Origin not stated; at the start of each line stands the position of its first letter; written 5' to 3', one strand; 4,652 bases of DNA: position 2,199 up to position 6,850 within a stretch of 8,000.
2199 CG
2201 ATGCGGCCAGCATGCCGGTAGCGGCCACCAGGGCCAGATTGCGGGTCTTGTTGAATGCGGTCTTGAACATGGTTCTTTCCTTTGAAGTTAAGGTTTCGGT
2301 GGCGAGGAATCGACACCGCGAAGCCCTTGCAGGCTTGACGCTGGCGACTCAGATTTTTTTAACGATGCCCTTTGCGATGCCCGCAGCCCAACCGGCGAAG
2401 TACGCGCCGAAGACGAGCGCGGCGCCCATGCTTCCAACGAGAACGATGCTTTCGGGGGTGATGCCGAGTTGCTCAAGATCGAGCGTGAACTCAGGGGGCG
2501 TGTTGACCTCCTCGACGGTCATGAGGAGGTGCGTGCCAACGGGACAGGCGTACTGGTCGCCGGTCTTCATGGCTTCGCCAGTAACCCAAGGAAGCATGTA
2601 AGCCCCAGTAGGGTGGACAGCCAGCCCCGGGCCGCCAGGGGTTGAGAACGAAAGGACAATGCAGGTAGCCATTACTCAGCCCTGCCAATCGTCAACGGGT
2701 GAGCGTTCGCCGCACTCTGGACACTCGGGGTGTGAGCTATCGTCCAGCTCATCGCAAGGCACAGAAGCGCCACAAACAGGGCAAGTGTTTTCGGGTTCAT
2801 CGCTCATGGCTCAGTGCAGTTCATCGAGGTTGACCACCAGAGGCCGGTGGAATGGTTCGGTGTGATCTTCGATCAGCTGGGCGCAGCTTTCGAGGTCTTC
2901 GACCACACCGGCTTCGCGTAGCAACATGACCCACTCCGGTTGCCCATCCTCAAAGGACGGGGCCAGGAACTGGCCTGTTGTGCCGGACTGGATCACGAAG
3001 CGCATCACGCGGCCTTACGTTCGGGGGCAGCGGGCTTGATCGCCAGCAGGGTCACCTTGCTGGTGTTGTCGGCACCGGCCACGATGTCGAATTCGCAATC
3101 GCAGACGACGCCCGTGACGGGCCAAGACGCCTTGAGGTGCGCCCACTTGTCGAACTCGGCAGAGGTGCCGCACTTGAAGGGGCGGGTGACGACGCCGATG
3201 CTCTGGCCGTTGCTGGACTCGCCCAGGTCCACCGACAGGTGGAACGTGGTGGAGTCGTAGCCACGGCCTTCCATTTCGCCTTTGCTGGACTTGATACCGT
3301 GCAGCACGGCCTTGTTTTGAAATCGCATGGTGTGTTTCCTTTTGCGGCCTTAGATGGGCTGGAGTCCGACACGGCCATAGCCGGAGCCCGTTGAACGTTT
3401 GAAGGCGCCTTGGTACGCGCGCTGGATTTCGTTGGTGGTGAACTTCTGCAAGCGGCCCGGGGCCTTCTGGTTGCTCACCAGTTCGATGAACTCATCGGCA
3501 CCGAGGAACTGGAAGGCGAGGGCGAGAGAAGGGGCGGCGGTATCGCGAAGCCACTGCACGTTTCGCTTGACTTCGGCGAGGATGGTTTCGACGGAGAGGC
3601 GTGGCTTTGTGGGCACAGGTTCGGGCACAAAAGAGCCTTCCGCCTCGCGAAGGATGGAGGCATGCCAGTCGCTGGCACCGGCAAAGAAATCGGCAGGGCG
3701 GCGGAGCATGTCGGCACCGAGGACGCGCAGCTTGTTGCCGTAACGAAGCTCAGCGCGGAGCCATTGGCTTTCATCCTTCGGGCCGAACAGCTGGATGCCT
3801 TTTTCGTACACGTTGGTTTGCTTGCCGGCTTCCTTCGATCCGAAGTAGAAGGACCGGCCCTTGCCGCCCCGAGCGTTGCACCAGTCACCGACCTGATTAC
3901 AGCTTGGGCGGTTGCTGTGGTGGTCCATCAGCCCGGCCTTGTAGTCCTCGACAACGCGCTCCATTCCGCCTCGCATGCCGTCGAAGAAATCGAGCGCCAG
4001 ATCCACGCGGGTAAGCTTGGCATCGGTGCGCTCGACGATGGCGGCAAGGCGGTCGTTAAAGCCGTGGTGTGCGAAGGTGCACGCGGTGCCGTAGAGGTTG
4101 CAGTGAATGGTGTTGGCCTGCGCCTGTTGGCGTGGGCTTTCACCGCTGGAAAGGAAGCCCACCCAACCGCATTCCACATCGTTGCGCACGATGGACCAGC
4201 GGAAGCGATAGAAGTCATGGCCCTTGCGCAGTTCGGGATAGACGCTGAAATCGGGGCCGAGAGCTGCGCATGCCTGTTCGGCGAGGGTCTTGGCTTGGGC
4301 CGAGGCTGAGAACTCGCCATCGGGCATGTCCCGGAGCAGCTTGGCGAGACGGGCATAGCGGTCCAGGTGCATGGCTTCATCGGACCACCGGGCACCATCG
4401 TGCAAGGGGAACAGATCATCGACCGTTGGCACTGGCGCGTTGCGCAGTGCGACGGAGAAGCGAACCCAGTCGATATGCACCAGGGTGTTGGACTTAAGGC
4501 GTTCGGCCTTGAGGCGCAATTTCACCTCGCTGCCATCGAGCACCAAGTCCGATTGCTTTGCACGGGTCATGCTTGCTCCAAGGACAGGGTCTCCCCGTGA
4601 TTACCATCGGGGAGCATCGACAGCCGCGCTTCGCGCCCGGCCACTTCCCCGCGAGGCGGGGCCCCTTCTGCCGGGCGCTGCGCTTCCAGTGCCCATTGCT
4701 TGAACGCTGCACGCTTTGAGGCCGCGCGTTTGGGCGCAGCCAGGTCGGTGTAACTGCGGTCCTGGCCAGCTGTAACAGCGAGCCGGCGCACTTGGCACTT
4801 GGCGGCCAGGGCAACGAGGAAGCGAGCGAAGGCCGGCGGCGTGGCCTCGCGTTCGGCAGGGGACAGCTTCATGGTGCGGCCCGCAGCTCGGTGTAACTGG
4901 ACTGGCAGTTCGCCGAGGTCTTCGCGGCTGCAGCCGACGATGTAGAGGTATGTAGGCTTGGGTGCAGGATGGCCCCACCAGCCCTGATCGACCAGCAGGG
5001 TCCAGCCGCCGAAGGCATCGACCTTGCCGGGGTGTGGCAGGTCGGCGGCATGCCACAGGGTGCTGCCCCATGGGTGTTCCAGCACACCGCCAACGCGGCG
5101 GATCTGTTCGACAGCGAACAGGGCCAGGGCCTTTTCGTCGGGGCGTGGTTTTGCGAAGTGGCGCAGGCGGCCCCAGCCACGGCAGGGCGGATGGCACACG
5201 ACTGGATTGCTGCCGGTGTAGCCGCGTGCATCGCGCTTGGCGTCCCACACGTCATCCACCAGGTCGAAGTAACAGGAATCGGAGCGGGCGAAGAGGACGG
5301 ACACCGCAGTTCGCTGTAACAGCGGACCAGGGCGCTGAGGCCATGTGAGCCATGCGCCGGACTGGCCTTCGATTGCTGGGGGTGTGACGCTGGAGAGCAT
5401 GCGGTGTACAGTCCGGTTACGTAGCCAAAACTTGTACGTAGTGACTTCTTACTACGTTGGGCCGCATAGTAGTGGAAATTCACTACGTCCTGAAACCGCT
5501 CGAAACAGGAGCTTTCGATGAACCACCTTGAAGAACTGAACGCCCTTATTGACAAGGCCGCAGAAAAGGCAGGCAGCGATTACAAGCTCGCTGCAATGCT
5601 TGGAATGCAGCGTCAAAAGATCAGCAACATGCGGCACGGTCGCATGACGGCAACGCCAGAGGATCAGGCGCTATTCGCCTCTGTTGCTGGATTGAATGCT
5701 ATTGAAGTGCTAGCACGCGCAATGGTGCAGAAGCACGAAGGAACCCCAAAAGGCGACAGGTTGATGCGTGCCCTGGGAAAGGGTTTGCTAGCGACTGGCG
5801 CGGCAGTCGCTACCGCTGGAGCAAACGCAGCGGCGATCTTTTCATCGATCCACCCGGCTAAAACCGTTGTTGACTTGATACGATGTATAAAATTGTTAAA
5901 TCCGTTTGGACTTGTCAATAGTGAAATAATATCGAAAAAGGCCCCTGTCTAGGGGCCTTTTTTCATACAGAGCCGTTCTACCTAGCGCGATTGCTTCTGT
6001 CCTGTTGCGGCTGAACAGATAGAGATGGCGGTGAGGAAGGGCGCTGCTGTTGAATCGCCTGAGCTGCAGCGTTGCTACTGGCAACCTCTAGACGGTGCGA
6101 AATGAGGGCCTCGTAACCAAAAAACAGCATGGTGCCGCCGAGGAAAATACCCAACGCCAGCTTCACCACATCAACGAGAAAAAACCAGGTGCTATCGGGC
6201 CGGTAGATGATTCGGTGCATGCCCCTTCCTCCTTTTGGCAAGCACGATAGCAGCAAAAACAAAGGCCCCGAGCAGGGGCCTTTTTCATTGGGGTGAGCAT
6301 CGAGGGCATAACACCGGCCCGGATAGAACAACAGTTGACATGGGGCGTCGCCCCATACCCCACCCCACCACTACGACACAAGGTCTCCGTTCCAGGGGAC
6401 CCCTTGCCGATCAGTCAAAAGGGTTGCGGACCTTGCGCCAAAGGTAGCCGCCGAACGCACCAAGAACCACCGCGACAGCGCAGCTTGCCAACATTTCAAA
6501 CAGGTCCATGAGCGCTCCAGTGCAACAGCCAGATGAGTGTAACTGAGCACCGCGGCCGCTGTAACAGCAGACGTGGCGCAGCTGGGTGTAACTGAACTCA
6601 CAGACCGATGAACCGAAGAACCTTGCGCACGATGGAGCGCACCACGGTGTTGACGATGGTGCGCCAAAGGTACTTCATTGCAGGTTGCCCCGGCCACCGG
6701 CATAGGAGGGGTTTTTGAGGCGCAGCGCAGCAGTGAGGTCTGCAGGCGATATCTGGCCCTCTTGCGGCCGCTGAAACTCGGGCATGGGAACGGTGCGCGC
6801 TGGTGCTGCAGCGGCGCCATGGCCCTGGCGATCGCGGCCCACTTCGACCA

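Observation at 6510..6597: Intergenic triple-motif cluster downstream of zot: candidate origin or regulatory node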

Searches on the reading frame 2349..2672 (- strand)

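Call 7: search_protein_families(library=pfam, proteins=[window:2349-2672:-], max_evalue=0.01)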
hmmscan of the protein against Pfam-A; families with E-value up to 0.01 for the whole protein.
window:2349-2672:- (107 aa): 0 families

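Call 17: search_protein_families(library=phrogs, proteins=[window:2349-2672:-], max_evalue=0.01)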
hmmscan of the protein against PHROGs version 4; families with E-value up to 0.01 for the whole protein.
window:2349-2672:- (107 aa): 1 family
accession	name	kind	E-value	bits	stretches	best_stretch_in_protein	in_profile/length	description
phrog_22498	-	unknown function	1.6e-09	38.7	1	64-107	27-70/70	-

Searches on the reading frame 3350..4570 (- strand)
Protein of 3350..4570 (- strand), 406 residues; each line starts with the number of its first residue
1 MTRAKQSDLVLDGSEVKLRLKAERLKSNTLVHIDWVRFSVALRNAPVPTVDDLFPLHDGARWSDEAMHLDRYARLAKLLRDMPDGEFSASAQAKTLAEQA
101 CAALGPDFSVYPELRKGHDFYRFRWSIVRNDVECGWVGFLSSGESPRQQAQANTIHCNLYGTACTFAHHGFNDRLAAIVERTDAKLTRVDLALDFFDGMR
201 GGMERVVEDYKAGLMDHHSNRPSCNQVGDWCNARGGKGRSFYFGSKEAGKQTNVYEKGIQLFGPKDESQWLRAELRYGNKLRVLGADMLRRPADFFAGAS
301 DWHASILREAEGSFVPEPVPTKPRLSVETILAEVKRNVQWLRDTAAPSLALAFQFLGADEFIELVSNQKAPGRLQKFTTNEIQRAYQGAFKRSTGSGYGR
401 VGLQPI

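Call 7: search_protein_families(library=pfam, proteins=[window:3350-4570:-], max_evalue=0.01)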
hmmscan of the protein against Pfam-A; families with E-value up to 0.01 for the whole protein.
window:3350-4570:- (406 aa): 1 family
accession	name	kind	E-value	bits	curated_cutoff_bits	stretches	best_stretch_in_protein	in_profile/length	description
PF02486.25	Rep_trans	-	1.9e-23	83.5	29.6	1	184-357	1-190/201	Replication initiation factor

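Call 11: search_dna_similar(query=window:3350-4570:-, collection=phages, mode=protein, max_rows=25)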
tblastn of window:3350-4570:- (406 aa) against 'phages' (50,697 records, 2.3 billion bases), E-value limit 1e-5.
Records with a match: 55; places in all: 55; records where one place covers at least 80% of the query: 0.
Best place of each record, by identity: <60% 55.
By first word of the organism name: Ralstonia 33; Inovirus 12; Stenotrophomonas 4; Dulem 3; Vibrio 2; Inoviridae 1.
By host as written in the record: Ralstonia solanacearum 27; Homo sapiens 12; Stenotrophomonas maltophilia 2; - 2; Stenotrophomonas maltophilia Khak84 2; Varecia variegata 2; Vibrio cholerae str. 10E09PW02 2; Ralstonia solanacearum R299, UW30 1; and 5 more.
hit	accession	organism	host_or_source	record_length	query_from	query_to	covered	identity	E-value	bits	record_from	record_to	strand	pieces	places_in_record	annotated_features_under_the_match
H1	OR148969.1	Inovirus D_HF6_34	Homo sapiens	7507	65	374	76%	30.6%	1e-17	91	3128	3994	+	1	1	replication initiation factor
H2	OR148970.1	Inovirus D_HF3_12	Homo sapiens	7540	65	374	76%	30.3%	1e-17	91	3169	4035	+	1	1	replication initiation factor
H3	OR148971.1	Inovirus D_HF4_80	Homo sapiens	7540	65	374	76%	30.3%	1e-17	91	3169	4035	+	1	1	replication initiation factor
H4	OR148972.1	Inovirus D_HF5_75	Homo sapiens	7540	65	374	76%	30.3%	1e-17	91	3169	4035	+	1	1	replication initiation factor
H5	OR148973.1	Inovirus D_HF38_14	Homo sapiens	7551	65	374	76%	30.0%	7e-17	89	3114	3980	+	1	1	replication initiation factor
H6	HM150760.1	Stenotrophomonas phage phiSHP2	Stenotrophomonas maltophilia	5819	31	299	66%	30.0%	2e-9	66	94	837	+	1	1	phage replication protein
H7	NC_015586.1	Stenotrophomonas phage phiSHP2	Stenotrophomonas maltophilia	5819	31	299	66%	30.0%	2e-9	66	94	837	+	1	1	phage replication protein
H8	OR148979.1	Inovirus D_HF3_10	Homo sapiens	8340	93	374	69%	24.0%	1e-9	66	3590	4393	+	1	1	replication initiation factor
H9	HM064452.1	Ralstonia phage PE226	Ralstonia solanacearum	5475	153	376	55%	29.6%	7e-13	76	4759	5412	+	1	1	putative phage DNA replicase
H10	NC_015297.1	Ralstonia phage PE226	Ralstonia solanacearum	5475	153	376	55%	29.6%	7e-13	76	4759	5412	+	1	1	putative phage DNA replicase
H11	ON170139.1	Ralstonia phage YO084_3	Ralstonia solanacearum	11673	153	376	55%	29.6%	7e-13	76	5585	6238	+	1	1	record has no annotation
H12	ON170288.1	Ralstonia phage YO169_3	Ralstonia solanacearum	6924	153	376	55%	29.6%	4e-13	77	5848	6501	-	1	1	record has no annotation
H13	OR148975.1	Inovirus D_HF33_10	Homo sapiens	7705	117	299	45%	35.7%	2e-18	94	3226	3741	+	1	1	replication initiation factor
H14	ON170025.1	Ralstonia phage YO006_3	Ralstonia solanacearum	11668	154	376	55%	29.1%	6e-13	77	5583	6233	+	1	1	record has no annotation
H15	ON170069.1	Ralstonia phage YO029_2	Ralstonia solanacearum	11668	154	376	55%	29.1%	6e-13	77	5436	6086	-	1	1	record has no annotation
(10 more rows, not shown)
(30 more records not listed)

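Call 13: find_related_loci(query=window:3350-4570:-, collection=viral_contigs, flank=8000)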
Query window:3350-4570:- (406 aa) in viral_contigs; peptide patterns used: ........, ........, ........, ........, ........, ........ (x = any residue, [..] = any of these).
123 stretches matched a pattern; 120 encode a relative of the query (tblastn E <= 1e-3); the best 80 are kept; 80 distinct loci.
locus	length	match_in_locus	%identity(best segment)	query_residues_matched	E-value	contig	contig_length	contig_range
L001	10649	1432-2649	89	1-406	0e+0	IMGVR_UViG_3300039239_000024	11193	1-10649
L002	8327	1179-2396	87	1-406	0e+0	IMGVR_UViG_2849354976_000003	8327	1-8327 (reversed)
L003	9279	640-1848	74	1-405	0e+0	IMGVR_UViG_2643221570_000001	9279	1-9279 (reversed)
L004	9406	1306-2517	74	1-406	0e+0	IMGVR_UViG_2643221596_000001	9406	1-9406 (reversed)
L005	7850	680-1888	74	1-405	0e+0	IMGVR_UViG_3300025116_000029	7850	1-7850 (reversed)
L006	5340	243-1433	71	1-405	0e+0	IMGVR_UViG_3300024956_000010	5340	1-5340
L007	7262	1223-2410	69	1-405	0e+0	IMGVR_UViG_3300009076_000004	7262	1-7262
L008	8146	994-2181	69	1-402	0e+0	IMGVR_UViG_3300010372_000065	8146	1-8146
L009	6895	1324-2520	70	1-402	0e+0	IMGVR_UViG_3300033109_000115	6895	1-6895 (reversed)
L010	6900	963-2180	67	1-406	0e+0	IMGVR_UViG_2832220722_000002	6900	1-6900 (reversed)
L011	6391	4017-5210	68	1-392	2e-180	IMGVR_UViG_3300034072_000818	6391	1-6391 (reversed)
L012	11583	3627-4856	66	1-402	8e-178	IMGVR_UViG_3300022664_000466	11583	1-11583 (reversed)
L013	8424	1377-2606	66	1-402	2e-177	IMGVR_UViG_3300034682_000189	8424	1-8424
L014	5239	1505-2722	66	1-406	2e-180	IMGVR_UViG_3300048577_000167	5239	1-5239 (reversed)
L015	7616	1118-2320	65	1-405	7e-176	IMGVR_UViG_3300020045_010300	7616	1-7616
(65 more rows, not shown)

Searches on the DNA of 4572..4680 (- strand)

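Call 72: search_dna_similar(query=window:4572-4680:-, collection=phages, mode=distant, max_evalue=10, max_rows=15)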
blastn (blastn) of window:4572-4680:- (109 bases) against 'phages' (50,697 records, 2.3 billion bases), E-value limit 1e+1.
Records with a match: 12; places in all: 12; records where one place covers at least 80% of the query: 0.
Best place of each record, by identity: 80-90% 10; 60-80% 2.
By first word of the organism name: Bordetella 5; Burkholderia 4; Rhodococcus 2; Bacteriophage 1.
By host as written in the record: - 4; Rhodococcus equi 2; Bordetella bronchiseptica 2; Burkholderia sp. 2; Burkholderia thailandensis E131 1; Burkholderia thailandensis E058 1.
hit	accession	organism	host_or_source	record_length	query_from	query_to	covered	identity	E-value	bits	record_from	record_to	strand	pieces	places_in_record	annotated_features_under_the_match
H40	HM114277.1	Rhodococcus phage E3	Rhodococcus equi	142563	1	50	46%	78.0%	4e+0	36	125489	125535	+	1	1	gp189: hypothetical protein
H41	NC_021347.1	Rhodococcus phage E3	Rhodococcus equi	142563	1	50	46%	78.0%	4e+0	36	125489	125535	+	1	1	gp189: hypothetical protein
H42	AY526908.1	Bordetella phage BMP-1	-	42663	40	80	38%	85.7%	2e-3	46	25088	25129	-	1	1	none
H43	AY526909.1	Bordetella phage BIP-1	-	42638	40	80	38%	85.7%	2e-3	46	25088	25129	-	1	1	none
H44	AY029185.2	Bordetella phage BPP-1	-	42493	40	80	38%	85.7%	2e-3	46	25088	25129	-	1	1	bbp25: Bbp25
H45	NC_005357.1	Bordetella phage BPP-1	Bordetella bronchiseptica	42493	40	80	38%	85.7%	2e-3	46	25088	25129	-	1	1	terminase family protein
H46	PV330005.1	Bordetella phage vB_BbrP_003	Bordetella bronchiseptica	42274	40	80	38%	85.7%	2e-3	46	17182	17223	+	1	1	terminase large subunit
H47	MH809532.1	Burkholderia phage phiE131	Burkholderia thailandensis E131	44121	26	64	36%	82.1%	4e+0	37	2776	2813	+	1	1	hypothetical protein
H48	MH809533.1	Burkholderia phage phiE058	Burkholderia thailandensis E058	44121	26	64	36%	82.1%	4e+0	37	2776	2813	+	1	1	hypothetical protein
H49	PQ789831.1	Burkholderia phage vB_E436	Burkholderia sp.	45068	26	64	36%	82.1%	4e+0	37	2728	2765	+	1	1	portal protein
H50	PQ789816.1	Burkholderia phage vB_E159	Burkholderia sp.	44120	26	64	36%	82.1%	4e+0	37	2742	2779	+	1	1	portal protein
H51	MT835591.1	Bacteriophage sp.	human fecal samples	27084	1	34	31%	83.3%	4e+0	37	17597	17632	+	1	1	record has no annotation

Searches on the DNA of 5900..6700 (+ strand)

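Call 12: search_dna_similar(query=window:5900-6700:+, collection=phages, mode=distant, max_rows=20)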
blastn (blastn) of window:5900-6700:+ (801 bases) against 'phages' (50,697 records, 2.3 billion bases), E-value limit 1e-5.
No match.
